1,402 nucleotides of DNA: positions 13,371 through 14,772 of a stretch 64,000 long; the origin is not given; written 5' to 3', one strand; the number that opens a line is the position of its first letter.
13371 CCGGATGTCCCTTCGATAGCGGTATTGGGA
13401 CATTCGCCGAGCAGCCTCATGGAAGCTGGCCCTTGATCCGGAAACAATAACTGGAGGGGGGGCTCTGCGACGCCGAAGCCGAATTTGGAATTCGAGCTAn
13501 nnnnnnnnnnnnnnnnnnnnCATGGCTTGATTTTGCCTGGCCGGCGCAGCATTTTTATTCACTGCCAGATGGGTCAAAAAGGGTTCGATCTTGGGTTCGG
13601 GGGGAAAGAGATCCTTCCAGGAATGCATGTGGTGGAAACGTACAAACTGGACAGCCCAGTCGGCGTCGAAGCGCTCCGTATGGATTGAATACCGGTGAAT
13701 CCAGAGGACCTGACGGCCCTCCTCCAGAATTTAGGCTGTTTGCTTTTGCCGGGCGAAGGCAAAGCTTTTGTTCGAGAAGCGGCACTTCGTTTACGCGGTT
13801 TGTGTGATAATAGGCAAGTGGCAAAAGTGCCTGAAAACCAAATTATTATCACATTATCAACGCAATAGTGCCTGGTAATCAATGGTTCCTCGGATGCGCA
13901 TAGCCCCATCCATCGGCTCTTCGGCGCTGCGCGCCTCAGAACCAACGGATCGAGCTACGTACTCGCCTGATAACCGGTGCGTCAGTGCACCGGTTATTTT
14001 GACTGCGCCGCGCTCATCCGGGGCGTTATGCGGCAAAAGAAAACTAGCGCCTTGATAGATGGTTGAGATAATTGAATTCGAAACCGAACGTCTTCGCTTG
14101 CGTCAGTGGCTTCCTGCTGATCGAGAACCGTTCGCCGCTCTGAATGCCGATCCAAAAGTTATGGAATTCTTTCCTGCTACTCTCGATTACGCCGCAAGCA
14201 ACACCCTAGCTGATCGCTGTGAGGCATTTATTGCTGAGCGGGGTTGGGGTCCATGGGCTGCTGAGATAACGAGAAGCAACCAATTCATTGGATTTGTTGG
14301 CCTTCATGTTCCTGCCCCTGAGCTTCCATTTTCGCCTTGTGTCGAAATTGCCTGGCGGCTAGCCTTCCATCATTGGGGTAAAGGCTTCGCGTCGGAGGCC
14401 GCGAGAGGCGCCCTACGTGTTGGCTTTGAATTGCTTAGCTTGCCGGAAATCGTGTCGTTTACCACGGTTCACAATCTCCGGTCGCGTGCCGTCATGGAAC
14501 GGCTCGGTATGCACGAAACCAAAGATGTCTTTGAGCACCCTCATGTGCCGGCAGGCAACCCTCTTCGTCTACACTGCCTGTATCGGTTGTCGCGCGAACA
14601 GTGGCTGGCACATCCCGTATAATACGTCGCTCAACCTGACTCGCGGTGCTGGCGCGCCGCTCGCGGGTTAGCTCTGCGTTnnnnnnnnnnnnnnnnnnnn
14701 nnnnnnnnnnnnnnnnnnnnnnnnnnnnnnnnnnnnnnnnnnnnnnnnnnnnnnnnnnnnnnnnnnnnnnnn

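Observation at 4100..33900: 30-kb integron-like gene-cassette array with no integrase in the window (CALIN-like)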

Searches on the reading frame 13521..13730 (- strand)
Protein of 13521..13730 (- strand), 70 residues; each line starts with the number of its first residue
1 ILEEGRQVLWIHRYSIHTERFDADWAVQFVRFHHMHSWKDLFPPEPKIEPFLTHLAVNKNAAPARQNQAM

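Call 54: find_homologous_proteins(query=A7, max_evalue=0.001)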
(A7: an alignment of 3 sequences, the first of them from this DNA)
Query A7 (3 sequences) (70 aa, profile of the alignment): 181 proteins with E <= 0.001 among 185 candidates; the best 120 are listed.
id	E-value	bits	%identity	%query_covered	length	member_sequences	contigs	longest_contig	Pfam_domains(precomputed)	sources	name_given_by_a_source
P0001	5.2e-30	121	73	100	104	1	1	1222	PF13495.13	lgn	-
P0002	2.4e-28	116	70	100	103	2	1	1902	PF13495.13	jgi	jgi:hypothetical protein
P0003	7.6e-27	111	64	100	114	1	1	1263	PF13495.13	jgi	jgi:hypothetical protein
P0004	2.0e-26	110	61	100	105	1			PF13495.13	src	-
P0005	3.2e-26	109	66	100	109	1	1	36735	PF13495.13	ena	-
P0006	3.2e-26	109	64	100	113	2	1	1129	PF13495.13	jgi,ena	-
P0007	3.4e-26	109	64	99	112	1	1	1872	PF13495.13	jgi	jgi:hypothetical protein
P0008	1.1e-25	107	64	100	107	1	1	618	PF13495.13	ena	-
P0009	2.7e-25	106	63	100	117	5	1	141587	PF13495.13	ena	-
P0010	2.9e-25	106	65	97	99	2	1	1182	PF13495.13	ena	-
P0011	3.7e-25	106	61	100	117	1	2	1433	PF13495.13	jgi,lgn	jgi:hypothetical protein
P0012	5.6e-25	105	64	100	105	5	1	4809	PF13495.13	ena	-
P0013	9.5e-25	104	64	100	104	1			PF13495.13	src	-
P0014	2.0e-24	103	61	89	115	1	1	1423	PF13495.13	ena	-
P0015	2.9e-24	103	61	100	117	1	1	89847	PF13495.13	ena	-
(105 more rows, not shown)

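Call 55: find_encoding_contigs(protein=P0009, flank=10000, max_places=3)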
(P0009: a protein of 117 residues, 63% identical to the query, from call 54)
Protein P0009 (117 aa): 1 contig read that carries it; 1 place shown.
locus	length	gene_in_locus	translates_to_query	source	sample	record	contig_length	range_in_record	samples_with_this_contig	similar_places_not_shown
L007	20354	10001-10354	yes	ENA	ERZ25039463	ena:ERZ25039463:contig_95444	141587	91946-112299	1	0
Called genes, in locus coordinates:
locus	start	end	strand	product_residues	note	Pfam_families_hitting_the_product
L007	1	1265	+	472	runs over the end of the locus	PF00072:Response_reg, PF00158:Sigma54_activat, PF14532:Sigma54_activ_2, PF00004:AAA (weak), PF07728:AAA_5 (weak), PF25601:AAA_lid_14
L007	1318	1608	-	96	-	-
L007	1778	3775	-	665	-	PF02730:AFOR_N, PF01314:AFOR_C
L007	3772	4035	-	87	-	PF02597:ThiS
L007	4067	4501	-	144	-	PF01741:MscL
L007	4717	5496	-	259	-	PF00459:Inositol_P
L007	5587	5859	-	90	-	-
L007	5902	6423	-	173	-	PF01986:DUF123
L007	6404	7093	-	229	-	-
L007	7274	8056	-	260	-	PF13599:Pentapeptide_4, PF00805:Pentapeptide, PF13576:Pentapeptide_3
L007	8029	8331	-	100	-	PF10387:DUF2442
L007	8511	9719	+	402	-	PF07592:DDE_Tnp_ISAZ013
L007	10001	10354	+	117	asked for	PF13495:Phage_int_SAM_4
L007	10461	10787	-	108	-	PF05168:HEPN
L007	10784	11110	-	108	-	PF01909:NTP_transf_2, PF18765:Polbeta (weak)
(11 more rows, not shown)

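Call 56: find_encoding_contigs(protein=P0005, flank=10000, max_places=3)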
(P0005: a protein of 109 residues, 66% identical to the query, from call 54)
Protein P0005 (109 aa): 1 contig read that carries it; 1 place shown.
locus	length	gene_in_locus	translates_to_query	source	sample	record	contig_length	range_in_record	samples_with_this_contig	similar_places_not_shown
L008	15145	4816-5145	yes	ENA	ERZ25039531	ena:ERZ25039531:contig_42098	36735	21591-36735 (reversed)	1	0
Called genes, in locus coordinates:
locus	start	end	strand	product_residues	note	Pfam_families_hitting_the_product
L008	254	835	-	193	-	-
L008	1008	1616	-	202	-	PF00441:Acyl-CoA_dh_1 (weak), PF08028:Acyl-CoA_dh_2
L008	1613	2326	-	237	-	PF02771:Acyl-CoA_dh_N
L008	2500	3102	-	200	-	-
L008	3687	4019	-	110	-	PF12680:SnoaL_2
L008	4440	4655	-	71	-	PF12973:Cupin_7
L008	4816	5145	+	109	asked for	PF13495:Phage_int_SAM_4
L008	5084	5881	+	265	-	PF00589:Phage_integrase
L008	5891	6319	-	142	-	-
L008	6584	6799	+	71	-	-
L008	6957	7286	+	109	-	PF00296:Bac_luciferase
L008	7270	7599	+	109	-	PF00296:Bac_luciferase (weak)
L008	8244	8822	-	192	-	PF02979:NHase_alpha (weak), PF21006:NHase_beta_N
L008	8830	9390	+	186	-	-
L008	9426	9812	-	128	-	-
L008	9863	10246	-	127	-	PF00561:Abhydrolase_1, PF12697:Abhydrolase_6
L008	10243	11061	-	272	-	PF12146:Hydrolase_4, PF00561:Abhydrolase_1, PF12697:Abhydrolase_6, PF03096:Ndr (faint)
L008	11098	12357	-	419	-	PF02538:Hydantoinase_B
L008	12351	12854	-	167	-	PF02538:Hydantoinase_B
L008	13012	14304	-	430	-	PF07690:MFS_1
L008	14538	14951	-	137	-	PF04828:GFA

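Call 60: find_related_loci(query=A7, collection=genome_contigs, flank=10000)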
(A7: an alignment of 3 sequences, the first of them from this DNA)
Query A7 (70 aa) in genome_contigs; peptide patterns used: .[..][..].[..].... (x = any residue, [..] = any of these).
19 stretches matched a pattern; 4 encode a relative of the query (tblastn E <= 1e-3); 4 distinct loci.
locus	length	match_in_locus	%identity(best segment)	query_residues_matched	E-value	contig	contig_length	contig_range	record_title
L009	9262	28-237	60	1-70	3e-25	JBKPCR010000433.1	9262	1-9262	MAG: bacterium isolate GB_EKS_MAG_00046 GB_EKS_000000579413, whole genome shotgun sequence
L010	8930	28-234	59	1-69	3e-25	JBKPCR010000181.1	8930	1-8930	MAG: bacterium isolate GB_EKS_MAG_00046 GB_EKS_000001241921, whole genome shotgun sequence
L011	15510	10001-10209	57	1-70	3e-13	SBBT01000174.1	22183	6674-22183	MAG: Candidatus Troglogloeales bacterium isolate Bin_6_1_1 Hy_contig24022, whole genome shotgun sequence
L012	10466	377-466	60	1-30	4e-7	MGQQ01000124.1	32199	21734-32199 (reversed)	MAG: Deltaproteobacteria bacterium RBG_16_49_23 RBG_16_scaffold_539, whole genome shotgun sequence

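Call 61: search_protein_families(library=ncbifam, proteins=[L008:5084-5881:+, P0005, window:13521-13730:-], max_evalue=0.001)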
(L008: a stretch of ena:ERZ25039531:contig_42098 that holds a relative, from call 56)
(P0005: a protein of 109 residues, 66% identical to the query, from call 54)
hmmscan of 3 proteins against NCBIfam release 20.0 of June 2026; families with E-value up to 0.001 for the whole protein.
L008:5084-5881:+ (265 aa): 13 families
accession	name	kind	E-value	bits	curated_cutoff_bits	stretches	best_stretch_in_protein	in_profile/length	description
TIGR02249.1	integrase_gron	subfamily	5.8e-98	328.1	265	1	7-237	83-313/315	integron integrase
NF011946.0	PRK15417.1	equivalog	2.2e-67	227.6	435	1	19-237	110-328/337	integron integrase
NF040815.2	recomb_XerA_Arch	equivalog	1e-40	140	220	2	157-226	187-256/263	site-specific tyrosine recombinase/integron integrase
TIGR02224.1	recomb_XerC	equivalog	4.4e-37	128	335.15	2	159-226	212-279/295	tyrosine recombinase XerC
TIGR02225.1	recomb_XerD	equivalog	2.6e-35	122.2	329.6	2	160-226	210-276/290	site-specific tyrosine recombinase XerD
NF001399.0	PRK00283.1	subfamily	4.4e-34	118.1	279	1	16-227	104-286/300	tyrosine recombinase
NF002331.0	PRK01287.1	subfamily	1e-26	93.8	371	2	161-224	248-312/365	site-specific tyrosine recombinase XerC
NF003462.0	PRK05084.1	equivalog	3.4e-17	62.2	267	2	179-227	299-347/360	tyrosine recombinase XerS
NF007370.0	PRK09870.1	subfamily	1.4e-10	41.1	221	1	169-223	124-178/200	tyrosine-type DNA invertase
NF007371.0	PRK09871.1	subfamily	7.6e-09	35.4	222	1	168-222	118-172/198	tyrosine-type DNA invertase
NF041502.1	integrase_1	equivalog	6.6e-07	28.4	350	1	166-226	302-362/484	site-specific integrase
NF040693.1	recomb_GmtY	equivalog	1e-06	28.3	340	1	167-223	371-431/441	gamma-mobile-trio recombinase GmtY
NF002685.0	PRK02436.1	equivalog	1.1e-06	28.7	178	1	42-107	114-177/245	site-specific tyrosine recombinase XerD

P0005 (109 aa): 2 families
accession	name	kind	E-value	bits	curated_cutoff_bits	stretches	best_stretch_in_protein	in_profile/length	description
TIGR02249.1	integrase_gron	subfamily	1.9e-23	83.3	265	1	12-94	1-81/315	integron integrase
NF011946.0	PRK15417.1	equivalog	1.5e-17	63.8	435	1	11-95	15-97/337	integron integrase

seq(70 aa): 1 family
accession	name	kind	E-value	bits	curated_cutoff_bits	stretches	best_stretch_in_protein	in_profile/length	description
TIGR02249.1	integrase_gron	subfamily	1.9e-08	34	265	1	2-70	2-68/315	integron integrase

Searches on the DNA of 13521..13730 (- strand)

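Call 57: search_with_rna_model(model_id=R1, sources=[L007, L008], filters=off, max_evalue=1)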
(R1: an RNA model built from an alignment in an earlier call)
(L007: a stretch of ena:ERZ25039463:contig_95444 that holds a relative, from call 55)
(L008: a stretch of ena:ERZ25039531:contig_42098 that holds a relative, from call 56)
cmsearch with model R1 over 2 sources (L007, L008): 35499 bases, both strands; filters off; matches with E-value up to 1: 4.
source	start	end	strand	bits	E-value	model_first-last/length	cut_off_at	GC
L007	7978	8034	-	22.8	0.00063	1-60/60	no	0.61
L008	3427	3524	-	19.9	0.0037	1-60/60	no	0.65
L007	5683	5703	+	12.2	0.43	1-60/60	no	0.57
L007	10094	10127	-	11.3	0.75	1-60/60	no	0.56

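Call 67: search_with_rna_model(model_id=R1, sources=[L009, L010, L011, L012], filters=off, max_evalue=1)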
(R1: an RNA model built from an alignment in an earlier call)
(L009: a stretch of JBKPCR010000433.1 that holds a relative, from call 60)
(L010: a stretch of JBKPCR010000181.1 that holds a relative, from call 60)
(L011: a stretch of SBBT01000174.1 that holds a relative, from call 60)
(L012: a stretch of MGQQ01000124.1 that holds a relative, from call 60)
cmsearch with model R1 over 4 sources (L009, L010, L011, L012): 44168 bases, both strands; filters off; matches with E-value up to 1: 0.
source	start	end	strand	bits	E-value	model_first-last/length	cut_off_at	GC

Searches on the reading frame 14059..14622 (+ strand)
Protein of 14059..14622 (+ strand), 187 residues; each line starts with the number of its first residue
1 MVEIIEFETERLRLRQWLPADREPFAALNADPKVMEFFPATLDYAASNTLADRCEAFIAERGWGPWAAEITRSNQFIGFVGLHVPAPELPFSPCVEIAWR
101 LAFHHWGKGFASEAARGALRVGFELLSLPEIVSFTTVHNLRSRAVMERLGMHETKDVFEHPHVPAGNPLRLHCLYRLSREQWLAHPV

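Call 45: search_protein_families(library=pfam, proteins=[window:14059-14622:+], max_evalue=0.01)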
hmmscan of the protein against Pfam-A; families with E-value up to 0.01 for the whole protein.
window:14059-14622:+ (187 aa): 2 families
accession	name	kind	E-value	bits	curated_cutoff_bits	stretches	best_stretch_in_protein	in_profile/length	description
PF13302.13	Acetyltransf_3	-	3.6e-32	112.4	25.4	1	11-152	1-138/138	Acetyltransferase (GNAT) domain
PF00583.31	Acetyltransf_1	-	1.6e-07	32.1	20.7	1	53-151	24-116/116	Acetyltransferase (GNAT) family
